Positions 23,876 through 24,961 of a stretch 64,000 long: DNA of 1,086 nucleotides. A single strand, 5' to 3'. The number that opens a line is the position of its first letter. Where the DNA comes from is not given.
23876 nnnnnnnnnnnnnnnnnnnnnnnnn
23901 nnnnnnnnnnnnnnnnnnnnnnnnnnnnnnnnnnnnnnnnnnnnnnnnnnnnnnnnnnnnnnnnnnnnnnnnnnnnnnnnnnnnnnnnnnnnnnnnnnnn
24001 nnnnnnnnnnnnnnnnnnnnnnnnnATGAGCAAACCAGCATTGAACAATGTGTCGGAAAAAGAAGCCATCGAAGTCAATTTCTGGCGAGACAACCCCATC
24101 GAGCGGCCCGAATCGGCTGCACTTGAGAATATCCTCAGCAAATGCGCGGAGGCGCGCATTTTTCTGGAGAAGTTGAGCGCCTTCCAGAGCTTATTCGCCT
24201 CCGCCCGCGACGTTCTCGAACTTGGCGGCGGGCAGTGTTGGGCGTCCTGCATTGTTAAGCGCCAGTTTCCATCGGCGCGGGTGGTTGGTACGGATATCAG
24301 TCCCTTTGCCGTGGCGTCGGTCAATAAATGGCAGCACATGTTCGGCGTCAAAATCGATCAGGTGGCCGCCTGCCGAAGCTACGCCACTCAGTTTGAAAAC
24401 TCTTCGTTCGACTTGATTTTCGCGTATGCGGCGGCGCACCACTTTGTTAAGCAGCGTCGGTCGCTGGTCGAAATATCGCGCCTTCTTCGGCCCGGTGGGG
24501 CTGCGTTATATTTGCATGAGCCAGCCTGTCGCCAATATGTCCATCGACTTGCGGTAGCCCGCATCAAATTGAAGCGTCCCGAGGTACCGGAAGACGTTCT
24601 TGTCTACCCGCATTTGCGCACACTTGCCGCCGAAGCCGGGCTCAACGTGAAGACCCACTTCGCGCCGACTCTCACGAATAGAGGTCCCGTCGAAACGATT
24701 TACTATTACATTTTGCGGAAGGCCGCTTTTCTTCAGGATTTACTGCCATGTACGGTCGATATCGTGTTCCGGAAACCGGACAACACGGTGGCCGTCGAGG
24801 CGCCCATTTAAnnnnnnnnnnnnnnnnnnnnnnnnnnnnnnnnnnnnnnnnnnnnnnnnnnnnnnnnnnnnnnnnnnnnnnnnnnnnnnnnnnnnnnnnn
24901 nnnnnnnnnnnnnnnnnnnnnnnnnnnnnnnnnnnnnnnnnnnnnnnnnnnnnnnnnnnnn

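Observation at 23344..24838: IS630 ends enclose a truncated transposase plus an intact methyltransferase passenger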

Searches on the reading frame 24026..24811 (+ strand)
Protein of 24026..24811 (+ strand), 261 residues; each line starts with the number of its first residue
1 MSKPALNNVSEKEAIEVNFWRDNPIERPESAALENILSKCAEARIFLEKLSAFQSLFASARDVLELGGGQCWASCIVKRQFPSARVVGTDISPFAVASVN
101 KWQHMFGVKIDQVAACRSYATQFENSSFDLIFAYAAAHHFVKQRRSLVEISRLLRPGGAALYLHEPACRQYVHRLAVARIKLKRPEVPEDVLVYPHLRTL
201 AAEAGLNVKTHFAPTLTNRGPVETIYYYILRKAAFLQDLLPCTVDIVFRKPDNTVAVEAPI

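Call 4: search_protein_families(library=pfam, proteins=[window:24026-24811:+], max_evalue=0.01)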
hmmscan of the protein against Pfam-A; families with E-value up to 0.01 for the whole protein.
window:24026-24811:+ (261 aa): 8 families
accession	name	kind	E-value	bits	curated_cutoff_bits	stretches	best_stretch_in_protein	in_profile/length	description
PF08241.18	Methyltransf_11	-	1.4e-14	54.9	21.2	1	64-160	1-93/95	Methyltransferase domain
PF13649.12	Methyltransf_25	-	6.5e-13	49.6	27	1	63-158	1-97/97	Methyltransferase domain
PF08242.18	Methyltransf_12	-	4.4e-11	43.8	30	1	64-158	1-96/98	Methyltransferase domain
PF13847.12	Methyltransf_31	-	7.1e-10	39.2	27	1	61-160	5-107/145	Methyltransferase domain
PF13489.12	Methyltransf_23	-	1.6e-06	28.4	27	1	57-208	20-161/164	Methyltransferase domain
PF20922.3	Anamorsin_N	-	0.00079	19.6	27.1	1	121-169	45-93/163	Anamorsin, N-terminal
PF05175.20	MTS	-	0.0019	18.3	23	1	45-132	22-103/170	Methyltransferase small domain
PF01209.24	Ubie_methyltran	-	0.0068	16.2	20.1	1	61-163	49-152/233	ubiE/COQ5 methyltransferase family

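Call 11: find_related_loci(query=window:24026-24811:+, collection=genome_contigs, flank=6000)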
Query window:24026-24811:+ (261 aa) in genome_contigs; peptide patterns used: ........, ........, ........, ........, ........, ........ (x = any residue, [..] = any of these).
47 stretches matched a pattern; 3 encode a relative of the query (tblastn E <= 1e-3); 3 distinct loci.
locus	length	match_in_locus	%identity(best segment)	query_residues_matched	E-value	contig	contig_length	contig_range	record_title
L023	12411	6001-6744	60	9-256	1e-103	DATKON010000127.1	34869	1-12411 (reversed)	MAG TPA_asm: Rhizomicrobium sp. isolate SMAG_U14765 k141_4455579, whole genome shotgun sequence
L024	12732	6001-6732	56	8-251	3e-95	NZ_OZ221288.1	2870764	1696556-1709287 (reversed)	Pararobbsia alpina isolate ABIP432 chromosome 2, complete sequence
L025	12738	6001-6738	53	6-251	1e-93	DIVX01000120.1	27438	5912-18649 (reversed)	MAG TPA_asm: Desulfovibrio sp. UBA6121 UBA6121_contig_978, whole genome shotgun sequence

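Call 20: find_homologous_proteins(query=window:24026-24811:+)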
Query window:24026-24811:+ (261 aa): 399 proteins with E <= 0.001 among 2419 candidates; the best 120 are listed.
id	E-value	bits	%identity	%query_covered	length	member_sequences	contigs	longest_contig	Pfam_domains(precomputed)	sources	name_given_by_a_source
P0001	9.3e-171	585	100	100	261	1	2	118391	PF13847.13,PF13489.13,PF13649.13,PF08241.19,PF08242.19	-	-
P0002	2.7e-111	390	67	95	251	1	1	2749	PF13847.13,PF13489.13,PF13649.13,PF08241.19,PF08242.19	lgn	-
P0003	7.4e-102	359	63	93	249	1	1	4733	PF13847.13,PF13489.13,PF13649.13,PF01209.25,PF08241.19,PF08242.19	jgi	jgi:ubiquinone/menaquinone biosynthesis C-methylase UbiE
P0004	4.3e-99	350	64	93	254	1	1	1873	PF13847.13,PF13489.13,PF13649.13,PF08241.19,PF08242.19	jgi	jgi:SAM-dependent methyltransferase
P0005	1.1e-98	349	61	96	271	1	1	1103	PF13847.13,PF13489.13,PF13649.13,PF01209.25,PF08241.19,PF08242.19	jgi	jgi:SAM-dependent methyltransferase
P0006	1.8e-98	348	63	92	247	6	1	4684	PF13847.13,PF13489.13,PF13649.13,PF08241.19,PF08242.19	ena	-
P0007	5.8e-97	343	60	95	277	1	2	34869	PF13847.13,PF13489.13,PF13649.13,PF08241.19,PF08242.19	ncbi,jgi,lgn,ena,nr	ncbi:MAG TPA: class I SAM-dependent methyltransferase [Rhizomicrobium sp.]|nr:class I SAM-dependent 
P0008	1.1e-95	339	59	93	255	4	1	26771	PF13847.13,PF13489.13,PF13649.13,PF08241.19,PF08242.19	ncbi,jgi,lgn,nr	ncbi:MAG: methyltransferase [Rhodospirillales bacterium]|jgi:SAM-dependent methyltransferase|nr:meth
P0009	1.3e-95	338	60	93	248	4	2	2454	PF13847.13,PF13489.13,PF13649.13,PF08241.19,PF08242.19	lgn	-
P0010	1.3e-95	338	59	94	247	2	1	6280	PF13847.13,PF13489.13,PF13649.13,PF08241.19,PF08242.19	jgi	-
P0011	9.1e-95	336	60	93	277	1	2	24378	PF13847.13,PF13489.13,PF13649.13,PF08241.19,PF08242.19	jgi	jgi:SAM-dependent methyltransferase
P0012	9.7e-95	336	58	98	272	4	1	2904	PF13847.13,PF13489.13,PF13649.13,PF01209.25,PF08241.19,PF08242.19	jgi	jgi:SAM-dependent methyltransferase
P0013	1.4e-94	335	62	94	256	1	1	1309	PF13847.13,PF13489.13,PF13649.13,PF08241.19,PF08242.19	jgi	jgi:SAM-dependent methyltransferase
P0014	4.9e-94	333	58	94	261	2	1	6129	PF13847.13,PF13489.13,PF13649.13,PF08241.19,PF08242.19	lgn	-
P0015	5.5e-94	333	60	92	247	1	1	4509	PF13847.13,PF13489.13,PF05175.21,PF13649.13,PF08241.19,PF08242.19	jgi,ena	jgi:SAM-dependent methyltransferase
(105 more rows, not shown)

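Call 22: find_encoding_contigs(protein=P0001, flank=5000)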
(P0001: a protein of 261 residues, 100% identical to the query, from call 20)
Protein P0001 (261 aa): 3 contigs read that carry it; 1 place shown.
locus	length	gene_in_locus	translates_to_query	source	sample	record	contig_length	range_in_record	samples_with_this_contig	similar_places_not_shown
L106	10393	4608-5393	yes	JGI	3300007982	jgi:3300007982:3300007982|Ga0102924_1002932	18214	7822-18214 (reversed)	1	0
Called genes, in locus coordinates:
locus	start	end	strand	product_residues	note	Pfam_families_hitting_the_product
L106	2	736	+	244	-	?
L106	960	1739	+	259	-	PF02348:CTP_transf_3, PF12804:NTP_transf_3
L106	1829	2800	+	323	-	PF00389:2-Hacid_dh, PF02826:2-Hacid_dh_C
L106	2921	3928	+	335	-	PF13489:Methyltransf_23, PF13847:Methyltransf_31 (weak), PF08241:Methyltransf_11, PF08242:Methyltransf_12, PF13649:Methyltransf_25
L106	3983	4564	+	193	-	PF13384:HTH_23 (faint), PF13518:HTH_28, PF13551:HTH_29, PF18024:HTH_50 (faint), PF13565:HTH_32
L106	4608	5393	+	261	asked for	PF13489:Methyltransf_23 (weak), PF13847:Methyltransf_31, PF08241:Methyltransf_11, PF08242:Methyltransf_12, PF13649:Methyltransf_25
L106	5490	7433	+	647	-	PF00535:Glycos_transf_2, PF13641:Glyco_tranf_2_3, PF08240:ADH_N, PF16912:Glu_dehyd_C, PF00107:ADH_zinc_N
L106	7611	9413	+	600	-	-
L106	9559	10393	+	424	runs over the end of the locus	PF01041:DegT_DnrJ_EryC1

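Call 23: find_encoding_contigs(protein=P0002, flank=3000)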
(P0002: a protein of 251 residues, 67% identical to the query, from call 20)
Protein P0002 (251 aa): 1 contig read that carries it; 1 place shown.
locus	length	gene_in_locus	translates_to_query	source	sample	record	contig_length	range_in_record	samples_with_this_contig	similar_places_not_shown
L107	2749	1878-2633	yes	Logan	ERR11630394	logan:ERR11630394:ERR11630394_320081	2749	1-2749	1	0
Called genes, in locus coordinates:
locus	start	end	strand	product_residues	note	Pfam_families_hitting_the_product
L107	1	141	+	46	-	?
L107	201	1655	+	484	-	PF03062:MBOAT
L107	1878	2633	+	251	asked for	PF13489:Methyltransf_23 (weak), PF08241:Methyltransf_11, PF08242:Methyltransf_12, PF13649:Methyltransf_25, PF13847:Methyltransf_31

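Call 24: find_encoding_contigs(protein=P0003, flank=4000)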
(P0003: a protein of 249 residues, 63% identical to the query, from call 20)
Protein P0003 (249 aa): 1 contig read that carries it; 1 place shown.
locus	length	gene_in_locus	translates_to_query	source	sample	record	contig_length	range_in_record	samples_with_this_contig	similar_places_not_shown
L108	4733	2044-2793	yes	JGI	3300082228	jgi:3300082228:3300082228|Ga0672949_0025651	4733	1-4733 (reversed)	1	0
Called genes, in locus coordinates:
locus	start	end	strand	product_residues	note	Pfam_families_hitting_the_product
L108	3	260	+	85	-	?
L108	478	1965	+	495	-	PF13727:CoA_binding_3, PF02397:Bac_transf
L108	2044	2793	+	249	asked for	PF01209:Ubie_methyltran (weak), PF13489:Methyltransf_23 (weak), PF13847:Methyltransf_31, PF08241:Methyltransf_11, PF08242:Methyltransf_12, PF13649:Methyltransf_25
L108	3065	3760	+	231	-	PF13489:Methyltransf_23, PF08242:Methyltransf_12 (faint)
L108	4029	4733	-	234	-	PF00353:HemolysinCabind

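Call 27: find_encoding_contigs(protein=L106:2921-3925:+, flank=4000, max_places=10)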
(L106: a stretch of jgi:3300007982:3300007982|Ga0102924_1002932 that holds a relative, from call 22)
Protein L106:2921-3925:+ (335 aa): 1 contig read that carries it; 1 place shown.
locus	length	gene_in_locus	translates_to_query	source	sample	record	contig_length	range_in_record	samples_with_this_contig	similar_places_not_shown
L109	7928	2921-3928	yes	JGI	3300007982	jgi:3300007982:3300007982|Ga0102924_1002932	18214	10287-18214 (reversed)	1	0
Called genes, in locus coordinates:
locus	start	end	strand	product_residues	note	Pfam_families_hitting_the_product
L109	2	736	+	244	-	?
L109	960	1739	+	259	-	PF02348:CTP_transf_3, PF12804:NTP_transf_3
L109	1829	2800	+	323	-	PF00389:2-Hacid_dh, PF02826:2-Hacid_dh_C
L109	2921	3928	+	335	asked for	PF13489:Methyltransf_23, PF13847:Methyltransf_31 (weak), PF08241:Methyltransf_11, PF08242:Methyltransf_12, PF13649:Methyltransf_25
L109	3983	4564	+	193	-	PF13384:HTH_23 (faint), PF13518:HTH_28, PF13551:HTH_29, PF18024:HTH_50 (faint), PF13565:HTH_32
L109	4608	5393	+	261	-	PF13489:Methyltransf_23 (weak), PF13847:Methyltransf_31, PF08241:Methyltransf_11, PF08242:Methyltransf_12, PF13649:Methyltransf_25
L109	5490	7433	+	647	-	PF00535:Glycos_transf_2, PF13641:Glyco_tranf_2_3, PF08240:ADH_N, PF16912:Glu_dehyd_C, PF00107:ADH_zinc_N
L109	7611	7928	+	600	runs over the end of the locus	-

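Call 28: find_encoding_contigs(protein=L106:5490-7430:+, flank=4000, max_places=10)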
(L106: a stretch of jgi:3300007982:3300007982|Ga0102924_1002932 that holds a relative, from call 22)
Protein L106:5490-7430:+ (647 aa): 1 contig read that carries it; 1 place shown.
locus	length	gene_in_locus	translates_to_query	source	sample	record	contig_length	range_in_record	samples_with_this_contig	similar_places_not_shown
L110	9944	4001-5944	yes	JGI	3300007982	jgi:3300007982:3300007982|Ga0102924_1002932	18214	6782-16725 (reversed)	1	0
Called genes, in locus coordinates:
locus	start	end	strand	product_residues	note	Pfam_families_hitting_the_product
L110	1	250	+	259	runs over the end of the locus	PF02348:CTP_transf_3, PF12804:NTP_transf_3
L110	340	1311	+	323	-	PF00389:2-Hacid_dh, PF02826:2-Hacid_dh_C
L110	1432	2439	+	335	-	PF13489:Methyltransf_23, PF13847:Methyltransf_31 (weak), PF08241:Methyltransf_11, PF08242:Methyltransf_12, PF13649:Methyltransf_25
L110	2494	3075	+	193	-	PF13384:HTH_23 (faint), PF13518:HTH_28, PF13551:HTH_29, PF18024:HTH_50 (faint), PF13565:HTH_32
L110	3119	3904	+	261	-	PF13489:Methyltransf_23 (weak), PF13847:Methyltransf_31, PF08241:Methyltransf_11, PF08242:Methyltransf_12, PF13649:Methyltransf_25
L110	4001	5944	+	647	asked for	PF00535:Glycos_transf_2, PF13641:Glyco_tranf_2_3, PF08240:ADH_N, PF16912:Glu_dehyd_C, PF00107:ADH_zinc_N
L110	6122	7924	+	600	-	-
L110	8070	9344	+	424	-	PF01041:DegT_DnrJ_EryC1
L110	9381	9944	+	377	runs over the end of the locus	PF01041:DegT_DnrJ_EryC1, PF00155:Aminotran_1_2 (weak)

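Call 43: search_protein_families(library=pfam, proteins=[L024:3974-5488:+, L024:6842-8353:-, L024:8987-9715:+, L025:2931-4709:+, L025:5090-5950:+, L025:6869-7840:+, L023:3795-4778:+, L023:4901-5920:+, L023:6678-7736:+, L023:7724-8491:+], max_evalue=0.00001)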
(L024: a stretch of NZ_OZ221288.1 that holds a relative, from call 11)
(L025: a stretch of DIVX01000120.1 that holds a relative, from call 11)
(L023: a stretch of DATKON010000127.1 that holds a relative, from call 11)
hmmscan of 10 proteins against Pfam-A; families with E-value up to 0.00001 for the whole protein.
L024:3974-5488:+ (504 aa): 1 family
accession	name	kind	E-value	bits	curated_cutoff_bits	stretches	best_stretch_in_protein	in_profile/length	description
PF02321.23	OEP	-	1e-49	169.3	22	2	95-285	1-186/187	Outer membrane efflux protein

L024:6842-8353:- (503 aa): 1 family
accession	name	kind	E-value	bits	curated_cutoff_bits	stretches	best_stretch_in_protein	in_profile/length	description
PF00171.27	Aldedh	-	6.7e-144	480.3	23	1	25-487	4-461/461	Aldehyde dehydrogenase family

L024:8987-9715:+ (242 aa): 3 families
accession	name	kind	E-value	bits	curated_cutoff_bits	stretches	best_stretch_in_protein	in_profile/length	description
PF00578.27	AhpC-TSA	-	1.6e-28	99.6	26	1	29-167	1-122/124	AhpC/TSA family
PF10417.14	1-cysPrx_C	-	4.9e-12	46.1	21.1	1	190-223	2-36/41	C-terminal domain of 1-Cys peroxiredoxin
PF08534.16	Redoxin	-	1.8e-08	34.7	26.6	1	31-176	4-138/148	Redoxin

L025:2931-4709:+ (592 aa): 3 families
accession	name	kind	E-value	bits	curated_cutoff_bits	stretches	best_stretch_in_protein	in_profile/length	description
PF01368.27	DHH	-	1.2e-21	77.7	28.1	1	82-242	2-125/125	DHH family, N-terminal domain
PF17768.7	RecJ_OB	-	8.4e-21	74.5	27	1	476-589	2-107/107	RecJ OB domain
PF02272.25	DHHA1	-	3.1e-11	44.1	25.9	1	363-455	6-95/102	DHHA1 domain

L025:5090-5950:+ (286 aa): 4 families
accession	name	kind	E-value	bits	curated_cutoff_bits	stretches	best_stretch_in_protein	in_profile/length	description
PF13649.12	Methyltransf_25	-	8.3e-14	52.5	27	1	93-186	2-96/97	Methyltransferase domain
PF08241.18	Methyltransf_11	-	3e-10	41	21.2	1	93-191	1-95/95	Methyltransferase domain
PF13489.12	Methyltransf_23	-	2e-07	31.3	27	1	86-198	20-123/164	Methyltransferase domain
PF08242.18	Methyltransf_12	-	1.1e-06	29.7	30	1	93-187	1-96/98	Methyltransferase domain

L025:6869-7840:+ (323 aa): 0 families

L023:3795-4778:+ (327 aa): 0 families

L023:4901-5920:+ (339 aa): 4 families
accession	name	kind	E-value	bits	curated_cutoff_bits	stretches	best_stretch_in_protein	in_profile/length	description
PF16363.11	GDP_Man_Dehyd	-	3.1e-70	237.7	27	1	8-321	1-331/332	GDP-mannose 4,6 dehydratase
PF01370.27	Epimerase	-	3.5e-48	164.5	20.9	1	7-256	1-240/240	NAD dependent epimerase/dehydratase family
PF02719.21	Polysacc_synt_2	-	8.8e-07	28.8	20.2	1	8-116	2-114/293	Polysaccharide biosynthesis protein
PF07993.18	NAD_binding_4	-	6.8e-06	25.9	20.1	0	9-184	1-203/258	Male sterility protein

L023:6678-7736:+ (352 aa): 4 families
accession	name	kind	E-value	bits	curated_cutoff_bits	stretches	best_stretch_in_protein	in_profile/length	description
PF01370.27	Epimerase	-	6.1e-42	144.1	20.9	1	34-275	1-240/240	NAD dependent epimerase/dehydratase family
PF16363.11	GDP_Man_Dehyd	-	2.3e-20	73.7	27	1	35-339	1-332/332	GDP-mannose 4,6 dehydratase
PF13460.12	NAD_binding_10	-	8.7e-15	55.5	27.2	1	38-186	1-129/184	NAD(P)H-binding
PF01073.25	3Beta_HSD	-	8.5e-08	32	22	1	36-260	2-227/280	3-beta hydroxysteroid dehydrogenase/isomerase family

L023:7724-8491:+ (255 aa): 0 families

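Call 44: search_solved_structures(query=window:24026-24811:+, max_evalue=0.01)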
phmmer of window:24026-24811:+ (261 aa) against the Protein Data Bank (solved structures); distinct sequences matched with E-value up to 0.01: 9.
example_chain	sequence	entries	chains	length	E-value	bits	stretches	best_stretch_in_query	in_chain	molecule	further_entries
3mgg_A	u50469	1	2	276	3.4e-09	40.6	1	41-164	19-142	Methyltransferase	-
3bus_A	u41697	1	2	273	0.00011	25.8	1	84-160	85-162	Methyltransferase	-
5f8c_A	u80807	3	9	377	0.00037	24.1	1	46-171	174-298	Methyltransferase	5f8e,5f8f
8ys9_A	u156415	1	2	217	0.00038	24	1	61-167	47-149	Phosphatidylethanolamine N-methyltransferase/phosphatidyl-N-methylethanolamine N-methyltra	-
8zc8_A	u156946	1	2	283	0.00084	22.9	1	43-161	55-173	MitM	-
21zq_A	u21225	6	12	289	0.00088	22.9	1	43-161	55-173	MitM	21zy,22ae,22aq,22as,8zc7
1xxl_A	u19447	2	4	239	0.00098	22.7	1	85-164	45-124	YcgJ protein | ycgJ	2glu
6uv6_A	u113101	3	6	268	0.0022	21.6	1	83-159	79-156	D-glucose O-methyltransferase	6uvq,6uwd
9un4_A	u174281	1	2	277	0.0032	21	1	75-162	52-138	Juvenile hormone acid O-methyltransferase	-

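Call 45: search_protein_families(library=ncbifam, proteins=[window:24026-24811:+], max_evalue=0.001)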
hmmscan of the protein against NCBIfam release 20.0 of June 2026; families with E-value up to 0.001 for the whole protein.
window:24026-24811:+ (261 aa): 12 families
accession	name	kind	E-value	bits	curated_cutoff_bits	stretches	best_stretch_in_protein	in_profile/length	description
NF045825.1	FAmtase_mtf2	equivalog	1.3e-09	37.7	400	1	59-164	58-160/248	fatty-acid O-methyltransferase Mtf2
NF045823.1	PthPhpthDimycoMt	equivalog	2.2e-08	33.6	300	1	59-163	66-167/256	phthiotriol/phenolphthiotriol dimycocerosates methyltransferase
TIGR02072.1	BioC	equivalog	1.3e-07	31.7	184.95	1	59-161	34-131/244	malonyl-ACP O-methyltransferase BioC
NF041537.1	ArsM_AhpD_UU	exception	1.1e-06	27.7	510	1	60-161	77-179/345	arsenite methyltransferase/AhpD domain selenoprotein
NF041536.1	ArsM_DUF2284_UU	exception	4.2e-05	22.1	575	1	61-161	78-179/459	arsenite methyltransferase/DUF2284 domain selenoprotein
NF045667.1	MTase_DVU1556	equivalog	4.9e-05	22.9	155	1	57-160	20-117/213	DVU_1556 family methyltransferase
NF043040.1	corrin_prot_MT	hypoth_equivalog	0.00011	21.7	180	1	59-180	41-165/216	corrinoid protein-associated methyltransferase CpaM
NF045649.1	2X_seleno_MduS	exception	0.00022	20.3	380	1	59-162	41-147/338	methyltransferase domain-containing selenoprotein MduS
TIGR00537.1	hemK_rel_arch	hypoth_equivalog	0.00038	20.2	87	1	60-115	20-73/179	HemK2/MTQ2 family protein methyltransferase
NF052510.1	methyltran_MpqE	exception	0.0005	19.5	335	1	58-163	45-152/234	methyl-plastoquinone biosynthesis methyltransferase MpqE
NF011530.0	PRK14968.1-4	equivalog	0.00052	19.4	243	1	50-101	31-80/202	putative methyltransferase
NF047649.1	MTase_UXPK_star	exception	0.00058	19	460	1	62-160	80-179/283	methyltransferase/UXPK-star double selenoprotein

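Call 70: predict_structure(alignment_id=A1)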
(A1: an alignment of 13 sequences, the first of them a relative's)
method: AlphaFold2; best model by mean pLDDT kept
length: 261 residues; sequences in the alignment: 13
mean_pLDDT: 91.9   pTM: 0.89
mean pLDDT of the five models: 91.9, 88.9, 88.0, 87.2, 87.0
residues with pLDDT >= 90: 213; 70-90: 33; 50-70: 10; < 50: 5
segments of 3 or more residues with pLDDT < 50: 1-5
pLDDT, mean of each block of 10 residues (from residue 1): 58 92 94 93 96 98 93 98 98 96 97 96 98 89 94 98 96 92 85 94 97 91 94 93 96 67 54
secondary structure, 60 per line:
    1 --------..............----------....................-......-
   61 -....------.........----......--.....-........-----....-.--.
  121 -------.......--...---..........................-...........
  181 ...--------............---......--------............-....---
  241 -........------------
elements in order: H9-22 H33-52 H54-59 E62-65 H72-80 E85-90 H93-97 H99-106 E112-115 E128-134 H143-153 E154-168 H170-183 H194-203 E207-212 H221-232 H234-237 E242-249

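Call 72: fold_search(model_id=the predicted structure, library=pdb)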
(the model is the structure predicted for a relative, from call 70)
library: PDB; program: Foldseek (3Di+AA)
matches with E <= 10: 1950; with E <= 0.001: 1413
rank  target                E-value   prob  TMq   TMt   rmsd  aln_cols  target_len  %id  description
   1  2o57_D                1.9e-13  1.00  0.56  0.55   6.7       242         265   17  Crystal Structure of a putative sarcosine dimethylglycine methyltransferase from Galdieria sulphuraria (released 2006-12-19)
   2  5gm1_C                2.4e-13  1.00  0.61  0.58  10.3       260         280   18  Crystal structure of methyltransferase TleD complexed with SAH (released 2016-09-28)
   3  2o57_B                2.9e-13  1.00  0.56  0.54   6.3       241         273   18  Crystal Structure of a putative sarcosine dimethylglycine methyltransferase from Galdieria sulphuraria (released 2006-12-19)
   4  5gm1_B                3.8e-13  1.00  0.62  0.58   7.8       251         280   18  Crystal structure of methyltransferase TleD complexed with SAH (released 2016-09-28)
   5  1xxl_A                3.8e-13  1.00  0.57  0.63   6.8       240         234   15  The crystal structure of YcgJ protein from Bacillus subitilis at 2.1 A resolution (released 2004-11-23)
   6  5gm1_E                4.1e-13  1.00  0.60  0.57   8.0       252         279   18  Crystal structure of methyltransferase TleD complexed with SAH (released 2016-09-28)
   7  5gm2_M                4.6e-13  1.00  0.61  0.60   8.1       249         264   17  Crystal structure of methyltransferase TleD complexed with SAH and teleocidin A1 (released 2016-09-28)
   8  5gm1_A                5.6e-13  1.00  0.61  0.57   8.0       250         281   18  Crystal structure of methyltransferase TleD complexed with SAH (released 2016-09-28)
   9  2o57_C                7.8e-13  1.00  0.58  0.56   8.8       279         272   16  Crystal Structure of a putative sarcosine dimethylglycine methyltransferase from Galdieria sulphuraria (released 2006-12-19)
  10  3bus_B                8.3e-13  1.00  0.56  0.60   6.6       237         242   20  Crystal Structure of RebM (released 2008-03-25)
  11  3mgg_B                8.3e-13  1.00  0.57  0.59   8.3       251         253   19  Crystal Structure of Methyl Transferase from Methanosarcina mazei (released 2010-04-21)
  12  8zc7_A                1.0e-12  1.00  0.63  0.62   8.9       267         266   19  Crystallographic analysis of MitM, which catalyzes the post-mitosane modification in mitomycin biosynthesis (released 2024-11-27)
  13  5gm2_L                1.4e-12  1.00  0.61  0.60   8.1       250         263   18  Crystal structure of methyltransferase TleD complexed with SAH and teleocidin A1 (released 2016-09-28)
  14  8zc7_B                1.4e-12  1.00  0.63  0.61   9.7       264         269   19  Crystallographic analysis of MitM, which catalyzes the post-mitosane modification in mitomycin biosynthesis (released 2024-11-27)
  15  2o57_A                1.4e-12  1.00  0.58  0.54   7.2       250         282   17  Crystal Structure of a putative sarcosine dimethylglycine methyltransferase from Galdieria sulphuraria (released 2006-12-19)
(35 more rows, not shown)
